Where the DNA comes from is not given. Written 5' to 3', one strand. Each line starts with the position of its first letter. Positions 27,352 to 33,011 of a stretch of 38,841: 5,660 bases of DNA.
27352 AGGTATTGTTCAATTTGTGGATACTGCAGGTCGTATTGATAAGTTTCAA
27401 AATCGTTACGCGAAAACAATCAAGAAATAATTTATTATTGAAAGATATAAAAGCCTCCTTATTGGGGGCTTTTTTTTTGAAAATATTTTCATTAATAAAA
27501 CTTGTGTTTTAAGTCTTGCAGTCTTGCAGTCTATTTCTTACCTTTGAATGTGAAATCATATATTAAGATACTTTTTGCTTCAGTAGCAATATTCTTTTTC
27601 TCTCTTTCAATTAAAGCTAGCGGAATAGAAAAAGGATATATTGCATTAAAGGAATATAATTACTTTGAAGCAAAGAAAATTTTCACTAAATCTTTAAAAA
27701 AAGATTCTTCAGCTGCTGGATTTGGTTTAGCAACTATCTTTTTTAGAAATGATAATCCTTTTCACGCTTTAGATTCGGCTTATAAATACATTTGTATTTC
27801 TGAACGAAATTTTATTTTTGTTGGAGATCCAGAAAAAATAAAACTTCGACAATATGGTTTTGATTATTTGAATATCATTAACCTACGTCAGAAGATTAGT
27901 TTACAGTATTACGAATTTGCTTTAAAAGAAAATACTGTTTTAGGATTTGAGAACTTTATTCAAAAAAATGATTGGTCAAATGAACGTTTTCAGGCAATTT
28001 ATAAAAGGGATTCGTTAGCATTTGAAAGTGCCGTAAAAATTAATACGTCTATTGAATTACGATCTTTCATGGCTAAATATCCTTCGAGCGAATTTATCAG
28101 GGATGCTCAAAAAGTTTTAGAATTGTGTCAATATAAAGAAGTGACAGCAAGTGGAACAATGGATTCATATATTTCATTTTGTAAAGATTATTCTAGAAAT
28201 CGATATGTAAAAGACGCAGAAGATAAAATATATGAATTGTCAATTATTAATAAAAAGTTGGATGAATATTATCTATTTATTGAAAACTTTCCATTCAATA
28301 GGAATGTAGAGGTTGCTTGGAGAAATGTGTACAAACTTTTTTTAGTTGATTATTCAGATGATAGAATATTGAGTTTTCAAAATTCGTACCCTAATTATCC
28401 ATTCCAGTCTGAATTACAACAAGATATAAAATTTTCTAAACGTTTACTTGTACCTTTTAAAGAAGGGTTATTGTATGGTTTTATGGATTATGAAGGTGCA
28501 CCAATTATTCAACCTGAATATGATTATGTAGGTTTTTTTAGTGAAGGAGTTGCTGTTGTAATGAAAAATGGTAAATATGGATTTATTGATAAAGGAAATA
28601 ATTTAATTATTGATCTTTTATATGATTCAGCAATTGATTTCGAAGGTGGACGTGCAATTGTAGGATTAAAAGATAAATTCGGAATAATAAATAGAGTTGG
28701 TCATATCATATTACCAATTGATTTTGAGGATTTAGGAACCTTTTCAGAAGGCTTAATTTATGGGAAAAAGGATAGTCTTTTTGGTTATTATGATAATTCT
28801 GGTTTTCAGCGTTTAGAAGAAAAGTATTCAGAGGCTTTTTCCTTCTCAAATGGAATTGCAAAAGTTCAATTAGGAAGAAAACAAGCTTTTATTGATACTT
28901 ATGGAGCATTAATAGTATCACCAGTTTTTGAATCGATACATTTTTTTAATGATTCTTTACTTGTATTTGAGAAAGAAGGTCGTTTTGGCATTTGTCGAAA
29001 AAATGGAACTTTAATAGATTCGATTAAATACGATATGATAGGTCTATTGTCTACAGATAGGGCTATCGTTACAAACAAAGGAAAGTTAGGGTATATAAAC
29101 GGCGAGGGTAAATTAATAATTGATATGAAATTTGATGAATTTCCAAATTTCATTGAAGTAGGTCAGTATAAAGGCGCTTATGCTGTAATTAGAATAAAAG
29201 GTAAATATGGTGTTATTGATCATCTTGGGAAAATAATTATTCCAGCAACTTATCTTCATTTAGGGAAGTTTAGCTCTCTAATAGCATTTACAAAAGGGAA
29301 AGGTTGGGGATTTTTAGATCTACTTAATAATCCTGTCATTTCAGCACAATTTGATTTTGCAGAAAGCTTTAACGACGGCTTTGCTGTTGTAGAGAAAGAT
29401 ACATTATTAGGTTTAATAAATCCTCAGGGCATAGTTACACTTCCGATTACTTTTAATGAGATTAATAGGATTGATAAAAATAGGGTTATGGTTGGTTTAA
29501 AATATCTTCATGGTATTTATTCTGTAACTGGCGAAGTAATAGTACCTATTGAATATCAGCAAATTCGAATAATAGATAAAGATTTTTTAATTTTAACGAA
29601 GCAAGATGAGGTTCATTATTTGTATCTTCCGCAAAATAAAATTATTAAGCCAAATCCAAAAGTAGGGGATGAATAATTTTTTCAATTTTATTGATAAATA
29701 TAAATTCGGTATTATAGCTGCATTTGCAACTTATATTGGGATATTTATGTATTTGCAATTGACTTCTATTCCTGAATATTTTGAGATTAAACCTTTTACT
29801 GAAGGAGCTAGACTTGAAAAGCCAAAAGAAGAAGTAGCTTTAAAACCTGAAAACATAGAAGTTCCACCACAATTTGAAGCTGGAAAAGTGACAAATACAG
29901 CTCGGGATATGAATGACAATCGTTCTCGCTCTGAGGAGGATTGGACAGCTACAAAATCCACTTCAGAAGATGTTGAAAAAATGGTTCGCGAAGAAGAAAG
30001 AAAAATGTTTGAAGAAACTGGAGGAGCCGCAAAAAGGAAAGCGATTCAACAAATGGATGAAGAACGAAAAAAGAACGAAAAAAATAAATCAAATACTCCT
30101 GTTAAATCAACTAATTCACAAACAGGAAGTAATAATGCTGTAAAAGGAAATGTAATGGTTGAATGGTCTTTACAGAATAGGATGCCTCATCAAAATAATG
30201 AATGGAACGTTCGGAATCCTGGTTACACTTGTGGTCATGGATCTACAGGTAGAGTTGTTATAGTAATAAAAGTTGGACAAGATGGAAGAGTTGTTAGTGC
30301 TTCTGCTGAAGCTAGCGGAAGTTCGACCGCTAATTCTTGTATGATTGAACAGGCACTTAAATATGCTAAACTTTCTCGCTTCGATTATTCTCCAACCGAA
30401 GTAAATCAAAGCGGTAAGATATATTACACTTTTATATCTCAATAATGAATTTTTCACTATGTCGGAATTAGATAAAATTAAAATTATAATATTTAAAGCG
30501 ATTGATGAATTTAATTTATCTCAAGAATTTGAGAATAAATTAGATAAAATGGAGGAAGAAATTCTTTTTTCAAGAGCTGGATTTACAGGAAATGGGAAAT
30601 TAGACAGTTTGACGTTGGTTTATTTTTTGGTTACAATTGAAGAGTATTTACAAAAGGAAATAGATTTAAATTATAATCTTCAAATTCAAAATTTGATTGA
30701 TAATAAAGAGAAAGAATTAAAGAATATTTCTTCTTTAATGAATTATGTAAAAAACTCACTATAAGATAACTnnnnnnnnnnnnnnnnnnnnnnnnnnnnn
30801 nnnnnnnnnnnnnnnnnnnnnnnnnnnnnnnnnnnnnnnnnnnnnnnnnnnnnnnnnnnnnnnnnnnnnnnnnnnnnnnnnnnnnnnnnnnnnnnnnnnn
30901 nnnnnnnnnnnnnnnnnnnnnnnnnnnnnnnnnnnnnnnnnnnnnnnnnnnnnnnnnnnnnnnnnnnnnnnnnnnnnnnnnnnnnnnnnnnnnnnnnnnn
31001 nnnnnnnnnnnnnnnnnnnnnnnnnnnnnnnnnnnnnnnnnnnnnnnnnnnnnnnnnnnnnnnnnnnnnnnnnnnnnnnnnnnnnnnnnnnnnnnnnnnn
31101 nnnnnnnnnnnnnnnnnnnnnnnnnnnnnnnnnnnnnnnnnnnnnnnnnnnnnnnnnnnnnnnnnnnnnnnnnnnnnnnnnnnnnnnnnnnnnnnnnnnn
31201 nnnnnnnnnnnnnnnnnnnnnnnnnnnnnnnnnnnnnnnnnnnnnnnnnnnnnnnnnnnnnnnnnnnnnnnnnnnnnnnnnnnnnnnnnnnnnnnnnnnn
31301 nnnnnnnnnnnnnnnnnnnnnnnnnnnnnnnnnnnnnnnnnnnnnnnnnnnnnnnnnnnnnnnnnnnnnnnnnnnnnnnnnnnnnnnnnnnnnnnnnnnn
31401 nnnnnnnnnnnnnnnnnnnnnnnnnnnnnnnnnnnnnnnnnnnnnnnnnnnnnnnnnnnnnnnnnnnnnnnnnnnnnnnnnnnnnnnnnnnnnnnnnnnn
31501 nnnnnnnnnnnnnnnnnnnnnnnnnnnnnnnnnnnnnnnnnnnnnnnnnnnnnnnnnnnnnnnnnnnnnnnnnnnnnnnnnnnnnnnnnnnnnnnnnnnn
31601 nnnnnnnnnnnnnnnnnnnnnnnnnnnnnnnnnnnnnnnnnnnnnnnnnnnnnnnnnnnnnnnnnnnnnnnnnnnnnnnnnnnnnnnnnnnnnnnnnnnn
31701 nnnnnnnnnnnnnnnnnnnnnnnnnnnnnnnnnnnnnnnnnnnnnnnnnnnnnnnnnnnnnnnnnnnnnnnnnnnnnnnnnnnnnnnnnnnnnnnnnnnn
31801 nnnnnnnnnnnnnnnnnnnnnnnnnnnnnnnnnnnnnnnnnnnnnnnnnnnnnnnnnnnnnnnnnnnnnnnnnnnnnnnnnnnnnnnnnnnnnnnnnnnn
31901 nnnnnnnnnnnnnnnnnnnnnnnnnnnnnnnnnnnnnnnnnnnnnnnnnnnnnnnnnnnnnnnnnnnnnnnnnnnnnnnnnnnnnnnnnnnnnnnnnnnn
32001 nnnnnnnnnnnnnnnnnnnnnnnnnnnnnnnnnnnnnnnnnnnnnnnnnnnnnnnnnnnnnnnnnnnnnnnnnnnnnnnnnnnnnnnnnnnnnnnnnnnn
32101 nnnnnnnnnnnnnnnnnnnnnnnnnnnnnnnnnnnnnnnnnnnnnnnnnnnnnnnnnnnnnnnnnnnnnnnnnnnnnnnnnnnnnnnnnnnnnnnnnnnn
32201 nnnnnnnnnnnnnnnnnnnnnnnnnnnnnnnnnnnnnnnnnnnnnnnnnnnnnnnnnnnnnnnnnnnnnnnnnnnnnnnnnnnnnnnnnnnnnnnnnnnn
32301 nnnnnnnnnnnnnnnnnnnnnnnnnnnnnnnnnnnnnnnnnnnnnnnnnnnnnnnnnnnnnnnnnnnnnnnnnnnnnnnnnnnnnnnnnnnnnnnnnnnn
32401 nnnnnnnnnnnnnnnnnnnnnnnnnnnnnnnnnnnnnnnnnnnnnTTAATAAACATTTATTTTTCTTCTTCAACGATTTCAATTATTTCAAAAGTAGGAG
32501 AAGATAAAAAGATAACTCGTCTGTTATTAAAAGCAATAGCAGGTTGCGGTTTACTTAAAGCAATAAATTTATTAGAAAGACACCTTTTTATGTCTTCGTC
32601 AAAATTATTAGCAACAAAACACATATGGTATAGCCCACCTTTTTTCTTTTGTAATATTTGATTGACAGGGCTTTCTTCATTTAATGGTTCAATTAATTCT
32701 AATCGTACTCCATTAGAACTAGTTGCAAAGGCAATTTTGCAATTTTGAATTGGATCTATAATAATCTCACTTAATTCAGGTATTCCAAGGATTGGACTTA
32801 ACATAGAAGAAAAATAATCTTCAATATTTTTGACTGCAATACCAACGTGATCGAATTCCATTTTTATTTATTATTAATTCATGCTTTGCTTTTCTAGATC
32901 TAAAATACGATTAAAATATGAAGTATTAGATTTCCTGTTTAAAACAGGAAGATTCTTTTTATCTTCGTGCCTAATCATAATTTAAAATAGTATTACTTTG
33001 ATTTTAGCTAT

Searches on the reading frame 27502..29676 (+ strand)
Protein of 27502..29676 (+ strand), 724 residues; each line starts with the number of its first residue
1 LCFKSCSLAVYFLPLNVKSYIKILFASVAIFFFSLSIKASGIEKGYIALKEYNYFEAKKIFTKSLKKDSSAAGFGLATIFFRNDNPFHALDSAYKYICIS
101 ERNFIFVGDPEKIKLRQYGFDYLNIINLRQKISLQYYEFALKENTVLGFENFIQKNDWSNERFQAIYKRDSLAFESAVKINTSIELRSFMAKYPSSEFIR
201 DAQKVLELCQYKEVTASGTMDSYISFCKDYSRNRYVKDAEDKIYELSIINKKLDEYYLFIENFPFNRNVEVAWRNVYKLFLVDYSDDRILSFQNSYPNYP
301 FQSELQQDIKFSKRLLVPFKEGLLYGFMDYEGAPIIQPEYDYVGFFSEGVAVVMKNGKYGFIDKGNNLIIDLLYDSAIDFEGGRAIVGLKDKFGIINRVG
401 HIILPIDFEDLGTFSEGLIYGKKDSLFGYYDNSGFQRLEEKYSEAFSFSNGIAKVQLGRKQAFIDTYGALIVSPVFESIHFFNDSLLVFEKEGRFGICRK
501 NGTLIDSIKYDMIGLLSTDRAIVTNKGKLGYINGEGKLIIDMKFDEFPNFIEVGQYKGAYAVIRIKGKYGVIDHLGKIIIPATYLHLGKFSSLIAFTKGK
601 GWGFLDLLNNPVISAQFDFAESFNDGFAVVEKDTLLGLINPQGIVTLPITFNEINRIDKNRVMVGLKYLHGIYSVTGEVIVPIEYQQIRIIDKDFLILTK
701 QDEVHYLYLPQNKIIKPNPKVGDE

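Call 3: search_protein_families(library=pfam, proteins=[window:27502-29676:+], max_evalue=0.01)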
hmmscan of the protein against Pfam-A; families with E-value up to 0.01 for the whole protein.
window:27502-29676:+ (724 aa): 1 family
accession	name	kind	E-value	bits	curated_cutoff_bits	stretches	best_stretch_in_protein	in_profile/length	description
PF14903.11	WG_beta_rep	-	1.7e-55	185.1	25.6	6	325-359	1-35/35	WG containing repeat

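Call 4: search_protein_families(library=ncbifam, proteins=[window:27502-29676:+], max_evalue=0.01)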
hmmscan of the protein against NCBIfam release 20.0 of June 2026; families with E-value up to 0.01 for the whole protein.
window:27502-29676:+ (724 aa): 0 families

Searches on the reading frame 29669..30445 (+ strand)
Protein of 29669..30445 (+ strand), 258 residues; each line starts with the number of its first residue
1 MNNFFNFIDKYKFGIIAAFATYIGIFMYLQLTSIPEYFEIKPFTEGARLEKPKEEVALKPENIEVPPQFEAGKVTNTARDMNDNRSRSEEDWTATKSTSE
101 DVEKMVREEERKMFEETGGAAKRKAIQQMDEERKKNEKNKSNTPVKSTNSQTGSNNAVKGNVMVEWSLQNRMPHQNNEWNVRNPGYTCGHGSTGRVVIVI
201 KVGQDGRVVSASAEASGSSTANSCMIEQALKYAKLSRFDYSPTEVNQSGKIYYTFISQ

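Call 3: search_protein_families(library=pfam, proteins=[window:29669-30445:+], max_evalue=0.01)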
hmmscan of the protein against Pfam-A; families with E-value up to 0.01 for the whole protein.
window:29669-30445:+ (258 aa): 0 families

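Call 4: search_protein_families(library=ncbifam, proteins=[window:29669-30445:+], max_evalue=0.01)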
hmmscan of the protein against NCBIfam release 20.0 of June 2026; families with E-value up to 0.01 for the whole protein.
window:29669-30445:+ (258 aa): 2 families
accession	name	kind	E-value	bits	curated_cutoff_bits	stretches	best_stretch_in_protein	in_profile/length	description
TIGR01352.1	tonB_Cterm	subfamily_domain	0.0014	18.9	27.1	1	191-255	11-73/76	TonB family protein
NF033768.1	myxo_SS_tail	domain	0.0043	17.1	40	0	192-239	31-76/92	AgmX/PglI C-terminal domain-containing protein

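Call 83: find_related_loci(query=A3, collection=metagenome_contigs, flank=8000)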
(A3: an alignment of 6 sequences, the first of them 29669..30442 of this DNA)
Query A3 (258 aa) in metagenome_contigs; peptide patterns used: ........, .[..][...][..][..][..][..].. (x = any residue, [..] = any of these).
600 stretches matched a pattern (row limit reached: there are more); 164 encode a relative of the query (tblastn E <= 1e-3); the best 80 are kept; 80 distinct loci.
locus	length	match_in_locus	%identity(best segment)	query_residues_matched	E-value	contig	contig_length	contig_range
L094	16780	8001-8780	78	1-258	6e-138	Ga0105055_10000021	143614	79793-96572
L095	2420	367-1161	66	1-258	2e-122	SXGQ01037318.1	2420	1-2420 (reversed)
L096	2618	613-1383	62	1-258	3e-112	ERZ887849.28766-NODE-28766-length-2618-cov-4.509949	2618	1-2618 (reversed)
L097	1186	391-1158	57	1-258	3e-109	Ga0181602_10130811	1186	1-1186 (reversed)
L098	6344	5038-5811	59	1-258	9e-99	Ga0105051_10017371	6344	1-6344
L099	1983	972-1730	62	1-258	3e-103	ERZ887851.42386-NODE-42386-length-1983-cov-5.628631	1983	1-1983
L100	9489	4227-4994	54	1-258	1e-88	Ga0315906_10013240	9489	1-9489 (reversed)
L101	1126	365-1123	59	1-258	6e-94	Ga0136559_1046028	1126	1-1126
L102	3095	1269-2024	56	4-258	1e-87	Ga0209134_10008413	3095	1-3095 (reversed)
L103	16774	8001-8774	54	1-258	2e-85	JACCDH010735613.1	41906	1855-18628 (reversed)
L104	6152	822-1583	53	4-258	2e-84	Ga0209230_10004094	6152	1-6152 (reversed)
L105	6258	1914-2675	53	4-258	8e-84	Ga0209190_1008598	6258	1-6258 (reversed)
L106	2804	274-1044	52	1-258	3e-85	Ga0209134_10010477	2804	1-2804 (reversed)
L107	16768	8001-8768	54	1-258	2e-82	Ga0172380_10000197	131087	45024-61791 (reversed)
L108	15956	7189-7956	52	1-258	2e-82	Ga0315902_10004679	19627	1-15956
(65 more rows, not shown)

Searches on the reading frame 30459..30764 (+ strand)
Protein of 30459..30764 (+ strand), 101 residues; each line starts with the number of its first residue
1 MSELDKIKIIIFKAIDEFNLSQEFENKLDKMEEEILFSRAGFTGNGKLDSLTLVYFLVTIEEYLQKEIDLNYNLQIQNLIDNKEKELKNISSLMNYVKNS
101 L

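Call 3: search_protein_families(library=pfam, proteins=[window:30459-30764:+], max_evalue=0.01)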
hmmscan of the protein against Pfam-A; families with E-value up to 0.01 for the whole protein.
window:30459-30764:+ (101 aa): 0 families

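Call 4: search_protein_families(library=ncbifam, proteins=[window:30459-30764:+], max_evalue=0.01)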
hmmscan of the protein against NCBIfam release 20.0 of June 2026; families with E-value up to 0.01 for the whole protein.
window:30459-30764:+ (101 aa): 1 family
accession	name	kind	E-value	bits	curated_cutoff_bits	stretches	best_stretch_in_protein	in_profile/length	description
TIGR00517.1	acyl_carrier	equivalog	0.0084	16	70.45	0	25-99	13-75/77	acyl carrier protein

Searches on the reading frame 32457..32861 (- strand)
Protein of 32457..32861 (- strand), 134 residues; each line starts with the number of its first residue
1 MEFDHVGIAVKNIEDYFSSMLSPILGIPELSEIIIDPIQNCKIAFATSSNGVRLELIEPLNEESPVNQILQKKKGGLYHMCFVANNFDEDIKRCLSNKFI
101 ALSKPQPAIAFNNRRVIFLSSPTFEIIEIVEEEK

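Call 3: search_protein_families(library=pfam, proteins=[window:32457-32861:-], max_evalue=0.01)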
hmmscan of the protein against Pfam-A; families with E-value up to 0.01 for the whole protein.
window:32457-32861:- (134 aa): 1 family
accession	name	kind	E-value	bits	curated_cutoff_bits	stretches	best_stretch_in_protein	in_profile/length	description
PF13669.12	Glyoxalase_4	-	1.4e-16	61.1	27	1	4-118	1-109/109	Glyoxalase/Bleomycin resistance protein/Dioxygenase superfamily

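Call 4: search_protein_families(library=ncbifam, proteins=[window:32457-32861:-], max_evalue=0.01)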
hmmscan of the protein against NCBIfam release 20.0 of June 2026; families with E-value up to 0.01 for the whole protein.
window:32457-32861:- (134 aa): 3 families
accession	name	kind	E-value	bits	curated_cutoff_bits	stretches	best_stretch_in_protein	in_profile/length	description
TIGR03081.1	metmalonyl_epim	equivalog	4.6e-15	56.3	114.95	1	3-119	2-115/129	methylmalonyl-CoA epimerase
TIGR03645.1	glyox_marine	hypoth_equivalog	0.00032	20.7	262.05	1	38-129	56-148/162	lactoylglutathione lyase family protein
NF050075.1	SMU1112c_YaeR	equivalog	0.0035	17.6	140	0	3-129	4-123/125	SMU1112c/YaeR family gloxylase I-like metalloprotein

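Call 77: search_solved_structures(query=window:32457-32861:-, max_evalue=0.001, show_alignments=2)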
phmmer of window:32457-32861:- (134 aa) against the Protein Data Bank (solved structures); distinct sequences matched with E-value up to 0.001: 6.
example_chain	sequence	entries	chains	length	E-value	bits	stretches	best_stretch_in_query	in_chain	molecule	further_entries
2qh0_A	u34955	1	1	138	1.8e-16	63.4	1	3-133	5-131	Lactoylglutathione lyase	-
3hdp_A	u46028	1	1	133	6.3e-16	61.7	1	3-131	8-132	Glyoxalase-I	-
3oa4_A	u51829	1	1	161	2.2e-11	47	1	3-120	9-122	glyoxalase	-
6qh4_C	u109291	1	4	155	3.3e-10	43.2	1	3-120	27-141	Methylmalonyl-CoA epimerase, mitochondrial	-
3rmu_A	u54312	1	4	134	3.9e-10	42.9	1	3-120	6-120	Methylmalonyl-CoA epimerase, mitochondrial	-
6bu2_A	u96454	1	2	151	0.00091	22.4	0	3-119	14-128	Glyoxalase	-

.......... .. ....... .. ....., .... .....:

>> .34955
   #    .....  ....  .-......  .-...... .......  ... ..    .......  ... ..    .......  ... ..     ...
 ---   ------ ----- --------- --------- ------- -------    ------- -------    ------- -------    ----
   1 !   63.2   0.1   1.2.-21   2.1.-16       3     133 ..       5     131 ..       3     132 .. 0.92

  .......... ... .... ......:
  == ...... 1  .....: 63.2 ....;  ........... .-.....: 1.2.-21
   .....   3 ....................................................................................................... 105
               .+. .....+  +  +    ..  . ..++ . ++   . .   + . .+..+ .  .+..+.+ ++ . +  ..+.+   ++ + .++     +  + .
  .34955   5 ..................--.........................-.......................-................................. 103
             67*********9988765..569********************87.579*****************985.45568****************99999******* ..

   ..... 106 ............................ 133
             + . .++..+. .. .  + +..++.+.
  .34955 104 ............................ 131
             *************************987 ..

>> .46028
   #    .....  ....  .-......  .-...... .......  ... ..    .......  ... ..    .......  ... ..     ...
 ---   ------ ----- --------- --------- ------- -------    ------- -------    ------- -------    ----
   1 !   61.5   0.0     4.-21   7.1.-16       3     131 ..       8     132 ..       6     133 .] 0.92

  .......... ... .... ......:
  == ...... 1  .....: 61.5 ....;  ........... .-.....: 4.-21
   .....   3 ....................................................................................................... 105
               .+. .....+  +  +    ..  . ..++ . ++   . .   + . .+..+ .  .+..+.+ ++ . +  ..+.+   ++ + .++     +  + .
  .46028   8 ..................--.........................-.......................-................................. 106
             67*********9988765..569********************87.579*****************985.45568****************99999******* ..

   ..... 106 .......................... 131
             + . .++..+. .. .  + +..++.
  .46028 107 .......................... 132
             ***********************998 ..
